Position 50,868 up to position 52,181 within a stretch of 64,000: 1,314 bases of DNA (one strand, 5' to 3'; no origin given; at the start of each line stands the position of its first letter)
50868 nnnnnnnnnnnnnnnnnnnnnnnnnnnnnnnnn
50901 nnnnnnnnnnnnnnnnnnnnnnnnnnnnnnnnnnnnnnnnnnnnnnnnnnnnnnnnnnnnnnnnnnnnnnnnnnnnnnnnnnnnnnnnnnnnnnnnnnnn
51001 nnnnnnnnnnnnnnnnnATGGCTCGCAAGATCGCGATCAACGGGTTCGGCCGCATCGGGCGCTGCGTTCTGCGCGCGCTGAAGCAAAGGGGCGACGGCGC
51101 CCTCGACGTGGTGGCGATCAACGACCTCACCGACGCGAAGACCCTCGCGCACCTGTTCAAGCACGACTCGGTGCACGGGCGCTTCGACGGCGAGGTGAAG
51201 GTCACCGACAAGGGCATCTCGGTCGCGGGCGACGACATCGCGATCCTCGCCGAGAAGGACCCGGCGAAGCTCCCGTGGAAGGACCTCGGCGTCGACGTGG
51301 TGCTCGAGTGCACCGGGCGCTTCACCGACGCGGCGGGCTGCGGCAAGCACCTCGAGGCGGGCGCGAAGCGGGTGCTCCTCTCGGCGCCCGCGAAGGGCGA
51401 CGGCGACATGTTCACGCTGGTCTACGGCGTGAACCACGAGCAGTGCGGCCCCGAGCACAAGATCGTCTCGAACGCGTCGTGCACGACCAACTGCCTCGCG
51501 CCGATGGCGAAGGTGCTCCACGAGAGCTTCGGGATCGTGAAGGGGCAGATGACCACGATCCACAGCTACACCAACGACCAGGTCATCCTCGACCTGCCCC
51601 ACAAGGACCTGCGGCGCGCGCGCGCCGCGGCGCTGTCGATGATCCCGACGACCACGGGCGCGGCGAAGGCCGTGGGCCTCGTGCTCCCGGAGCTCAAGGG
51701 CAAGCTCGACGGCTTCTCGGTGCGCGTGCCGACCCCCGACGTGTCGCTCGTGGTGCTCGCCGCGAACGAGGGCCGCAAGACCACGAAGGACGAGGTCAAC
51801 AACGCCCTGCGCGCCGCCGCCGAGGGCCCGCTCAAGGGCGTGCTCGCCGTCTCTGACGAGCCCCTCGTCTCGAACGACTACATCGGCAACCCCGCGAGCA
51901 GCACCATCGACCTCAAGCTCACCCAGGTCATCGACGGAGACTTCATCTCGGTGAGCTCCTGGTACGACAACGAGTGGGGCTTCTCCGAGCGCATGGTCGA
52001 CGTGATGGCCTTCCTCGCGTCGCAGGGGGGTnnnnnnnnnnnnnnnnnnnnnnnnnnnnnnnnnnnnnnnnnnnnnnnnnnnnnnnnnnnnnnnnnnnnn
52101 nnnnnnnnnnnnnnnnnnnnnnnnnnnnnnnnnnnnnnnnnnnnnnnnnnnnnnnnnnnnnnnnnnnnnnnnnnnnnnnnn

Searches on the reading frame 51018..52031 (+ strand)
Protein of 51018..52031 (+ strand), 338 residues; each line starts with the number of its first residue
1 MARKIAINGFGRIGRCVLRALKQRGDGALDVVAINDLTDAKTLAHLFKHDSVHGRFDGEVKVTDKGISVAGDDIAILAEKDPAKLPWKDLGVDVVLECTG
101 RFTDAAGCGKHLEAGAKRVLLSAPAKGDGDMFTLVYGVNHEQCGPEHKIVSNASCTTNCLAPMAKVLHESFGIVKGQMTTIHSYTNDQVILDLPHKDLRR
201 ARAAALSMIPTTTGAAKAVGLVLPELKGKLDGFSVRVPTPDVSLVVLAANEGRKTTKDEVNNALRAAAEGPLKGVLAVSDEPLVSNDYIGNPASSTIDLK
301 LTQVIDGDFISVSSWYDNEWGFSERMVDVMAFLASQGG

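Call 55: search_protein_families(library=pfam, proteins=[window:51018-52031:+], max_evalue=0.0001)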
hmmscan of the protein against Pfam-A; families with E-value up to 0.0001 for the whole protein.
window:51018-52031:+ (338 aa): 2 families
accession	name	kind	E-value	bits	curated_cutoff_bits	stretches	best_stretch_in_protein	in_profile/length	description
PF02800.25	Gp_dh_C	-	2.7e-62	209.4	24.4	1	160-316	1-158/158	Glyceraldehyde 3-phosphate dehydrogenase, C-terminal domain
PF00044.30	Gp_dh_N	-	4.4e-40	136.5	31.7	1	4-104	2-100/101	Glyceraldehyde 3-phosphate dehydrogenase, NAD binding domain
